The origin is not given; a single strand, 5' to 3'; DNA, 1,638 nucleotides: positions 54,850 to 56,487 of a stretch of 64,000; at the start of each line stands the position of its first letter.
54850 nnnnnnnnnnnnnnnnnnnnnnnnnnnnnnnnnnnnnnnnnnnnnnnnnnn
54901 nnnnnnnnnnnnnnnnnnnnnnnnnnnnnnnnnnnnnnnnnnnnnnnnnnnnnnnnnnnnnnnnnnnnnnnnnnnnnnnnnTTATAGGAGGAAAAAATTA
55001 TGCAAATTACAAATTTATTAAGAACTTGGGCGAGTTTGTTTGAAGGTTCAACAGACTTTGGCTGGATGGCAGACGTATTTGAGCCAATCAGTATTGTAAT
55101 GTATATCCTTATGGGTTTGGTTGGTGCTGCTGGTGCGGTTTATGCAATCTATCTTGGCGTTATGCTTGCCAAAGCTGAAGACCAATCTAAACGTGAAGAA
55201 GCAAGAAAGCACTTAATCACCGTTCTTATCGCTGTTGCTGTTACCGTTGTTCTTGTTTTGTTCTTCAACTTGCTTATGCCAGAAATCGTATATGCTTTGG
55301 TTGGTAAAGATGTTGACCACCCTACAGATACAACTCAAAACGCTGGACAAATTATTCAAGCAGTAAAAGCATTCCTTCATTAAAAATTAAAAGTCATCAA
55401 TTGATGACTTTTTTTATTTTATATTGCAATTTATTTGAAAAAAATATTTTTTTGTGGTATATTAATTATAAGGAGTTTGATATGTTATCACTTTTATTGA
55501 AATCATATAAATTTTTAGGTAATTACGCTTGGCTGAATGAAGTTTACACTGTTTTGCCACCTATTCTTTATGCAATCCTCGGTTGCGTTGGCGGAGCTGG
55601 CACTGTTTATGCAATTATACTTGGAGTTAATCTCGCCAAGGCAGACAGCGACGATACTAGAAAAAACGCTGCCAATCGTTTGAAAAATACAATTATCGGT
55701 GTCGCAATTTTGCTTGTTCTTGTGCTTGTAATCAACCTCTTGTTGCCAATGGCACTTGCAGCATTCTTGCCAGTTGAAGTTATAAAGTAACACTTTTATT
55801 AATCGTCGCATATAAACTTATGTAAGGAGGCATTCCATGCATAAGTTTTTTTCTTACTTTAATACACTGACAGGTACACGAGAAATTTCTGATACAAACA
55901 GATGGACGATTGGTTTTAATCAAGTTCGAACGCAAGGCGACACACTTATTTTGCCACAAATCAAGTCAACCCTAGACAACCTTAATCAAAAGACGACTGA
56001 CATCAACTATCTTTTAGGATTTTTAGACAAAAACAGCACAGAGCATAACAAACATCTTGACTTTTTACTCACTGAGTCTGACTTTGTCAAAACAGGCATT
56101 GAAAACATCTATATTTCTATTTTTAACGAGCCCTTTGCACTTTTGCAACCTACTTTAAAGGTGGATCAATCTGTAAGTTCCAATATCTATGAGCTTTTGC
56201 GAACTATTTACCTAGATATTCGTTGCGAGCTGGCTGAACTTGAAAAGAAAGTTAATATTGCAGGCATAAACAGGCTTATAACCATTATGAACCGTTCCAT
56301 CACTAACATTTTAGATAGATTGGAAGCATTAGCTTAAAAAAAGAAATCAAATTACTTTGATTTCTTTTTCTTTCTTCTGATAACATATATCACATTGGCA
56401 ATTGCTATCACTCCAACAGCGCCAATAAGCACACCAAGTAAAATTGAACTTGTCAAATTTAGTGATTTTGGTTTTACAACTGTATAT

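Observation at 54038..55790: Orphan tandem array of four small two-TM 'pilin-like' paralogs with a conserved core, hypervariable termini and mosaic nucleotide identity suggesting gene conversion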

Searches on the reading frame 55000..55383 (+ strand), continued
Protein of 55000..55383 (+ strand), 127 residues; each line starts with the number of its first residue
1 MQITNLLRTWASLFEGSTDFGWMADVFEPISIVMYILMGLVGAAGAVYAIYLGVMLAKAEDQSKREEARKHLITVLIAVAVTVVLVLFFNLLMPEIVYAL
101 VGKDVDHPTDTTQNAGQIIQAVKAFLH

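Call 33: find_homologous_proteins(query=L085:479-2497:-, max_evalue=1e-30)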
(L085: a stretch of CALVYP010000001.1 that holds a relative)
Query L085:479-2497:- (672 aa): 2459 proteins with E <= 1e-30 among 8000 candidates; the best 120 are listed.
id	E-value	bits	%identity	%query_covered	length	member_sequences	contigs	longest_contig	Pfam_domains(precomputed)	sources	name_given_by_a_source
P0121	0.0e+0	1530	100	99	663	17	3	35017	PF10412.16,PF02534.21,PF12696.14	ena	-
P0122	0.0e+0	1266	81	96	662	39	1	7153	PF10412.16,PF02534.21,PF12696.14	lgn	-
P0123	0.0e+0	1198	76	99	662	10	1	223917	PF10412.16,PF02534.21,PF12696.14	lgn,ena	-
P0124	0.0e+0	1113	71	99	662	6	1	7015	PF10412.16,PF02534.21,PF12696.14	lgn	-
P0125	0.0e+0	1096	70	99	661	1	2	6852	PF10412.16,PF02534.21,PF12696.14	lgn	-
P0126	0.0e+0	1095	70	99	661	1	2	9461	PF10412.16,PF02534.21,PF12696.14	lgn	-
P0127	0.0e+0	1094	71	99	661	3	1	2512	PF10412.16,PF02534.21,PF12696.14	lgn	-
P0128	0.0e+0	1089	70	99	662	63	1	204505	PF10412.16,PF02534.21,PF12696.14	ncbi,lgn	-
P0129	0.0e+0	1083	69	97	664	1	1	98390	PF10412.16,PF02534.21,PF12696.14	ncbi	-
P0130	0.0e+0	1078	70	99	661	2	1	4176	PF10412.16,PF02534.21,PF12696.14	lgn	-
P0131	0.0e+0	1068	68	99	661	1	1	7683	PF10412.16,PF02534.21,PF12696.14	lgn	-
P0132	0.0e+0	1067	69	99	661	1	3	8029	PF10412.16,PF02534.21,PF12696.14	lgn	-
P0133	0.0e+0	1059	67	98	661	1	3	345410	PF10412.16,PF02534.21,PF12696.14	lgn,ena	-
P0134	0.0e+0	1045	66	99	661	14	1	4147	PF10412.16,PF02534.21,PF12696.14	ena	-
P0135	0.0e+0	1042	66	98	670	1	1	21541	PF10412.16,PF02534.21,PF12696.14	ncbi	-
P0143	1.3e-272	924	59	98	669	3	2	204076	PF10412.16,PF02534.21,PF12696.14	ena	-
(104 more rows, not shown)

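Call 34: find_encoding_contigs(protein=P0133, flank=10000, max_places=1)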
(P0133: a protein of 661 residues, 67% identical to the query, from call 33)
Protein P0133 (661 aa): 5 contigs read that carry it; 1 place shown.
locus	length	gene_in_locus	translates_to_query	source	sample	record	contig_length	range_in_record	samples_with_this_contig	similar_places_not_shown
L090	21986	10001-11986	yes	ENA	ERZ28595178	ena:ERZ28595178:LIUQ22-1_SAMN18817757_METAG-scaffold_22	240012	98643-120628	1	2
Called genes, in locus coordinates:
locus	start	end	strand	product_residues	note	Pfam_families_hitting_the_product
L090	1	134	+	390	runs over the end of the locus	PF00155:Aminotran_1_2, PF00266:Aminotran_5 (weak), PF01041:DegT_DnrJ_EryC1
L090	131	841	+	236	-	PF01209:Ubie_methyltran, PF13489:Methyltransf_23, PF05175:MTS (weak), PF05401:NodS (weak), PF13847:Methyltransf_31, PF08241:Methyltransf_11, PF08242:Methyltransf_12, PF13649:Methyltransf_25, +1 more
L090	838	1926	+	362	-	-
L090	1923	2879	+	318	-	PF01921:tRNA-synt_1f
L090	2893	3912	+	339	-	PF01408:GFO_IDH_MocA, PF22725:GFO_IDH_MocA_C3, PF02894:GFO_IDH_MocA_C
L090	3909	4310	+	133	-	-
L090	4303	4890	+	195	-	PF01725:Ham1p_like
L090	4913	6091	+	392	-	PF03721:UDPG_MGDP_dh_N, PF00984:UDPG_MGDP_dh, PF03720:UDPG_MGDP_dh_C (weak)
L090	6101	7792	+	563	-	PF03193:RsgA_GTPase (faint), PF13555:AAA_29 (faint), PF00005:ABC_tran, PF00350:Dynamin_N (faint), PF02463:SMC_N (weak), PF13304:AAA_21 (faint), PF12848:ABC_tran_Xtn, PF00005:ABC_tran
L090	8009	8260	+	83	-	-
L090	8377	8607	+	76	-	PF00717:Peptidase_S24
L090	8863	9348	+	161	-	PF00583:Acetyltransf_1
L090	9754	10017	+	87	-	-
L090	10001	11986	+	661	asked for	PF02534:T4SS-DNA_transf, PF10412:TrwB_AAD_bind, PF12696:TraG-D_C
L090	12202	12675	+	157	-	-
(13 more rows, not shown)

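Call 35: find_encoding_contigs(protein=P0123, flank=10000, max_places=1)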
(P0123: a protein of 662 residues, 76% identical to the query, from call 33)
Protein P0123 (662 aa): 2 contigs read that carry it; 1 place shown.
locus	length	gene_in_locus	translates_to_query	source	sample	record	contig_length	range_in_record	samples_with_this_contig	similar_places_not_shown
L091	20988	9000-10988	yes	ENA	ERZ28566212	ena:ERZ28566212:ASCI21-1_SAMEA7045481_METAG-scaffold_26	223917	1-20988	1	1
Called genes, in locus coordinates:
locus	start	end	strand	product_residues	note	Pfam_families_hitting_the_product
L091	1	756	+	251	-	?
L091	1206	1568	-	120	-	-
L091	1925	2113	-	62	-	-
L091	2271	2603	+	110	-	PF12840:HTH_20 (weak), PF01022:HTH_5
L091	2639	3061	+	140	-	-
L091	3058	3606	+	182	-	PF02677:QueH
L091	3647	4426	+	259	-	PF10502:Peptidase_S26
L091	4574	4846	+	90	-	PF00216:Bac_DNA_binding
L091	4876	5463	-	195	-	PF00210:Ferritin (faint), PF02915:Rubrerythrin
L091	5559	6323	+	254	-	-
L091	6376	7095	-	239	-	PF09335:VTT_dom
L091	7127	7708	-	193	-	PF03193:RsgA_GTPase (faint), PF01926:MMR_HSR1, PF02421:FeoB_N, PF09439:SRPRB (weak), PF00350:Dynamin_N (faint)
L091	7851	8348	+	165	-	PF08769:Spo0A_C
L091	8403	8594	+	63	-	PF05154:TM2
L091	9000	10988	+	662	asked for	PF02534:T4SS-DNA_transf, PF10412:TrwB_AAD_bind, PF12696:TraG-D_C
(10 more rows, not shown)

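Call 36: find_encoding_contigs(protein=P0143, flank=10000, max_places=1)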
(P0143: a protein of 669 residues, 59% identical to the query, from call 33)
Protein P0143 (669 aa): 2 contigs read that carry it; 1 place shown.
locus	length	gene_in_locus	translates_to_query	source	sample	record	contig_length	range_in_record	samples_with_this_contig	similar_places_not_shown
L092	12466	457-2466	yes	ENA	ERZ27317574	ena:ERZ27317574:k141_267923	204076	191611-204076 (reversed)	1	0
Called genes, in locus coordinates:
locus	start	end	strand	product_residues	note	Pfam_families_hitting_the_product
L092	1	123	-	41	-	?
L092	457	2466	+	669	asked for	PF02534:T4SS-DNA_transf, PF10412:TrwB_AAD_bind, PF12696:TraG-D_C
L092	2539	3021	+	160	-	-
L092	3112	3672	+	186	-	-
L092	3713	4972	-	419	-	PF13091:PLDc_2, PF00614:PLDc (weak), PF13091:PLDc_2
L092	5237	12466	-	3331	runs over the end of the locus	-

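Call 52: predict_structure(alignment_id=A3)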
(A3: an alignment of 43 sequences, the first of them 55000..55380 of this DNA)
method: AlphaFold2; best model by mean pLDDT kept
length: 127 residues; sequences in the alignment: 43
mean_pLDDT: 75.9   pTM: 0.54
mean pLDDT of the five models: 75.9, 74.5, 72.1, 70.1, 69.4
residues with pLDDT >= 90: 11; 70-90: 72; 50-70: 39; < 50: 5
segments of 3 or more residues with pLDDT < 50: 107-110
pLDDT, mean of each block of 10 residues (from residue 1): 59 66 78 86 89 85 86 89 87 80 53 58 67
secondary structure, 60 per line:
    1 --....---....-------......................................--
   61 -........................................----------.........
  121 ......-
elements in order: H3-6 H10-13 H21-58 H62-101 H112-126

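Call 59: fold_search(model_id=the predicted structure, library=pdb)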
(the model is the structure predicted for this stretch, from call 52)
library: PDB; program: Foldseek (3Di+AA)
matches with E <= 10: 207; with E <= 0.001: 0
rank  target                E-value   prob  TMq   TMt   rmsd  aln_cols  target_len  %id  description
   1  6fnb_B                9.0e-01  0.69  0.38  0.22  11.3        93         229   15  Mono- and bivalent 14-3-3 inhibitors for characterizing supramolecular lysine-PEG interactions in proteins (released 2018-07-04)
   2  7f6j_C                1.6e+00  0.60  0.41  0.48   4.7        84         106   10  Crystal structure of the PDZD8 coiled-coil domain - Rab7 complex (released 2022-02-23)
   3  6fnb_A                1.8e+00  0.25  0.31  0.19  10.7        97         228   13  Mono- and bivalent 14-3-3 inhibitors for characterizing supramolecular lysine-PEG interactions in proteins (released 2018-07-04)
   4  7a6y_A                1.9e+00  0.41  0.37  0.22  11.5        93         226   12  Structure of 14-3-3 gamma in complex with DAPK2 peptide stabilized by FC-A (released 2021-08-25)
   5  9t1m_B                1.9e+00  0.30  0.33  0.37  18.3       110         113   12  Nuclear export protein/Non-structural protein 2 (NEP/NS2) in complex with artificial alpha Rep protein (released 2025-11-12)
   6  5jm4_A                2.0e+00  0.47  0.39  0.22  10.2        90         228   14  Crystal structure of 14-3-3zeta in complex with a cyclic peptide involving an adamantyl and a dicarboxy side chain (released 2017-05-10)
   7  7vzg_D                2.1e+00  0.91  0.30  0.62   1.0        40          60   12  Structure of the Acidobacteria homodimeric reaction center bound with cytochrome c (the larger form) (released 2023-02-22)
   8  8jpb_R                2.1e+00  0.63  0.35  0.17   4.8        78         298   17  cryo-EM structure of NTSR1-GRK2-Galpha(q) complexes 1 (released 2023-08-09)
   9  7y6c_A                2.1e+00  0.57  0.35  0.58   3.2        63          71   16  Crystal structure of the EscE/EsaG/EsaH complex (released 2022-07-20)
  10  8a3u                  2.1e+00  0.44  0.45  0.17   9.2        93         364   14  Crystal structure of a chimeric LOV-Histidine kinase SB2F1 (symmetrical variant, trigonal form with short c-axis) (released 2023-12-20)
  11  4l0r_B                2.2e+00  0.87  0.43  0.70   1.8        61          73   11  Crystal structure of FGF2-interacting protein from Homo sapiens. Northeast Structural Genomics Consortium Target HR902 (released 2013-09-04)
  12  7y6b_A                2.2e+00  0.69  0.36  0.60   2.5        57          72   18  Crystal structure of the EscE/EsaH complex (released 2022-07-20)
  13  7s8t_E                2.4e+00  0.51  0.39  0.61  10.9        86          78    5  M. xanthus ferritin-like protein EncC (released 2022-02-02)
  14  7s8t_B                2.4e+00  0.47  0.38  0.58  11.3        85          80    5  M. xanthus ferritin-like protein EncC (released 2022-02-02)
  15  6cfw_B                2.5e+00  0.25  0.34  0.49  14.8        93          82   20  cryoEM structure of a respiratory membrane-bound hydrogenase (released 2018-05-23)
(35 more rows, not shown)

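Call 75: search_protein_families(library=phrogs, proteins=[window:55000-55380:+], max_evalue=0.01)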
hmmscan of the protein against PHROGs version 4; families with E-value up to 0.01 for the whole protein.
window:55000-55380:+ (127 aa): 1 family
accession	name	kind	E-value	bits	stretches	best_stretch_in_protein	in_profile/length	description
phrog_34682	-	lysis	0.0047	18.5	1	36-60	39-63/65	holin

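Call 76: find_related_loci(query=A3, collection=viral_contigs, flank=8000)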
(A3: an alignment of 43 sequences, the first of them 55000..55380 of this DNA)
Query A3 (127 aa) in viral_contigs; peptide patterns used: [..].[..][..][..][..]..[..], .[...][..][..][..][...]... (x = any residue, [..] = any of these).
39 stretches matched a pattern, but none encodes a relative of the query by tblastn (E <= 1e-3).

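Call 81: search_solved_structures(query=A3, max_evalue=10)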
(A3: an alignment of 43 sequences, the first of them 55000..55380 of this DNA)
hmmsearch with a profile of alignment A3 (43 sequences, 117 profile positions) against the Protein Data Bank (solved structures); distinct sequences matched with E-value up to 10: 5.
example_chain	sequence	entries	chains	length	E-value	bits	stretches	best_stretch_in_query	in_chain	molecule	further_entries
9bhl_R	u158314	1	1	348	0.82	12.5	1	62-99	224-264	Psychosine receptor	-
8zmr_A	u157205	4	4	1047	1.2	12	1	40-90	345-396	Maltose/maltodextrin-binding periplasmic protein,Vesicular acetylcholine transporter,DARPi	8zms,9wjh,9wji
1j4n_A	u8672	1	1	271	1.4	11.8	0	29-55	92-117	AQUAPORIN 1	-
7jro_a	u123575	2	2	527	2.9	10.8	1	31-99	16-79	COX1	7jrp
9e68_G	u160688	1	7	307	6.9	9.6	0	64-99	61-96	MscS/YnaI chimera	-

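Call 83: search_dna_similar(query=window:55000-55380:+, collection=plasmids, mode=protein, max_evalue=0.001, max_rows=25)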
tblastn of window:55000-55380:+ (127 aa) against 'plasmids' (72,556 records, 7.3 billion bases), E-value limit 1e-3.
No match.

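Call 87: find_encoding_contigs(protein=P0001, flank=1000, max_places=4)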
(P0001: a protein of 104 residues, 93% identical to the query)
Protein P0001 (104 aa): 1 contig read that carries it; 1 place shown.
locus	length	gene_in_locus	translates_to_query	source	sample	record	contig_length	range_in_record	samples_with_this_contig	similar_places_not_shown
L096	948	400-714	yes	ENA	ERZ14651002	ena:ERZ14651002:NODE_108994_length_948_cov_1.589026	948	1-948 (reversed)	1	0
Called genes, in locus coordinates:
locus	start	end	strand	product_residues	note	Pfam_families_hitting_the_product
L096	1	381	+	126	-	?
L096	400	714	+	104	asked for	-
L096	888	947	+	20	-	?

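Call 88: find_encoding_contigs(protein=P0026, flank=1000, max_places=4)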
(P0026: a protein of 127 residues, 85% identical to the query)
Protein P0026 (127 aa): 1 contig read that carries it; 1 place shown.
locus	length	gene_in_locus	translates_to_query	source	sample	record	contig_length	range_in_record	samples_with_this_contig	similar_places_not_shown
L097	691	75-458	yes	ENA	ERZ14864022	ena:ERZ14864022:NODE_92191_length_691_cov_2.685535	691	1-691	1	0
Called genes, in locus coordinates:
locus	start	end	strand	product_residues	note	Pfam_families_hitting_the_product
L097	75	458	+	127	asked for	-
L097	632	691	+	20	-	?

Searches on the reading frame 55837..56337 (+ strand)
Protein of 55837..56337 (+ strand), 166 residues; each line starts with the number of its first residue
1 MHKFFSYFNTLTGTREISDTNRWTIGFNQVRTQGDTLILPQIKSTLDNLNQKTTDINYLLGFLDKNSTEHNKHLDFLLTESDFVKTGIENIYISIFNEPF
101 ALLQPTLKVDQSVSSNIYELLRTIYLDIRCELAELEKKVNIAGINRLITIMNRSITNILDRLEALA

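Call 3: search_protein_families(library=pfam, proteins=[window:55837-56337:+], max_evalue=1)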
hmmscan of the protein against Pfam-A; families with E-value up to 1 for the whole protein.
window:55837-56337:+ (166 aa): 4 families
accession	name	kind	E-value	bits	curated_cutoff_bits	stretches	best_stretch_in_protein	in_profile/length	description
PF14587.12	Glyco_hydr_30_2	-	0.07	12.9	27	1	36-147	121-230/364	O-Glycosyl hydrolase family 30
PF22410.1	DnaG_helical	-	0.092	13.2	27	1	42-63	7-28/55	DNA primase DnaG, helical domain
PF16043.11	DUF4795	-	0.11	12.3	34.8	0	37-80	7-50/208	Domain of unknown function (DUF4795)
PF05276.19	SH3BP5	-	0.14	12.3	25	1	39-69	4-34/231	SH3 domain-binding protein 5 (SH3BP5)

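Call 6: search_protein_families(library=ncbifam, proteins=[window:55837-56337:+], max_evalue=1)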
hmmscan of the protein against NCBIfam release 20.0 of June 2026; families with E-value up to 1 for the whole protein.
window:55837-56337:+ (166 aa): 1 family
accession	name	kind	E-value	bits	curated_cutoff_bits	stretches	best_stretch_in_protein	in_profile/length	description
NF004161.0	PRK05627.1-4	equivalog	0.1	11.6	461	1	69-113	70-115/324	bifunctional riboflavin kinase/FAD synthetase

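Call 28: search_protein_families(library=pfam, proteins=[window:55837-56337:+], max_evalue=1)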
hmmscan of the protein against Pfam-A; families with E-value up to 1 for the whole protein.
window:55837-56337:+ (166 aa): 4 families
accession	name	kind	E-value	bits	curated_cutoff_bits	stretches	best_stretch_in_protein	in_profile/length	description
PF14587.12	Glyco_hydr_30_2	-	0.07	12.9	27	1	36-147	121-230/364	O-Glycosyl hydrolase family 30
PF22410.1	DnaG_helical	-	0.092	13.2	27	1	42-63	7-28/55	DNA primase DnaG, helical domain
PF16043.11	DUF4795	-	0.11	12.3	34.8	0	37-80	7-50/208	Domain of unknown function (DUF4795)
PF05276.19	SH3BP5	-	0.14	12.3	25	1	39-69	4-34/231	SH3 domain-binding protein 5 (SH3BP5)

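Call 29: search_protein_families(library=ncbifam, proteins=[window:55837-56337:+], max_evalue=1)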
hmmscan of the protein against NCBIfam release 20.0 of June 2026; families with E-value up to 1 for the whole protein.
window:55837-56337:+ (166 aa): 1 family
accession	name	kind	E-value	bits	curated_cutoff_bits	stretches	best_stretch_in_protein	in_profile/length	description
NF004161.0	PRK05627.1-4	equivalog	0.1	11.6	461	1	69-113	70-115/324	bifunctional riboflavin kinase/FAD synthetase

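Call 46: find_homologous_proteins(query=window:55837-56334:+, max_evalue=0.001)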
Query window:55837-56334:+ (166 aa): 5 proteins with E <= 0.001 among 45 candidates.
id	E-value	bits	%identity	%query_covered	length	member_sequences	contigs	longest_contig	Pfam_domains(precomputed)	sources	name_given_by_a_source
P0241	8.3e-102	356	100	100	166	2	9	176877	-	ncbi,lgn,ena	-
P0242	3.0e-86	305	85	99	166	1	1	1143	-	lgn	-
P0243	6.2e-53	197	55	98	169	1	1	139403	-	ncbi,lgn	-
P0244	1.6e-52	195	54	98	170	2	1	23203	-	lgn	-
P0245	2.0e-52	195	55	98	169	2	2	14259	-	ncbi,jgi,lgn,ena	-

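Call 61: predict_structure(alignment_id=A5)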
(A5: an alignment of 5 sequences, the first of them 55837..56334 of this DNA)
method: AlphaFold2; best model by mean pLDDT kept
length: 166 residues; sequences in the alignment: 5
mean_pLDDT: 41.3   pTM: 0.32
mean pLDDT of the five models: 41.3, 41.0, 40.8, 39.3, 39.0
residues with pLDDT >= 90: 0; 70-90: 0; 50-70: 41; < 50: 125
segments of 3 or more residues with pLDDT < 50: 1-43, 48-50, 55-114, 141-144, 161-166
pLDDT, mean of each block of 10 residues (from residue 1): 25 27 30 38 48 48 41 35 32 33 34 50 59 57 51 52 44
secondary structure, 60 per line:
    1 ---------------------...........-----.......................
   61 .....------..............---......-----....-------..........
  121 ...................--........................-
elements in order: H22-32 H38-65 H72-85 H89-94 H100-103 H111-139 H142-165

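Call 75: search_protein_families(library=phrogs, proteins=[window:55837-56334:+], max_evalue=0.01)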
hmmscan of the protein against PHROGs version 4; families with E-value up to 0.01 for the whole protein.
window:55837-56334:+ (166 aa): 0 families
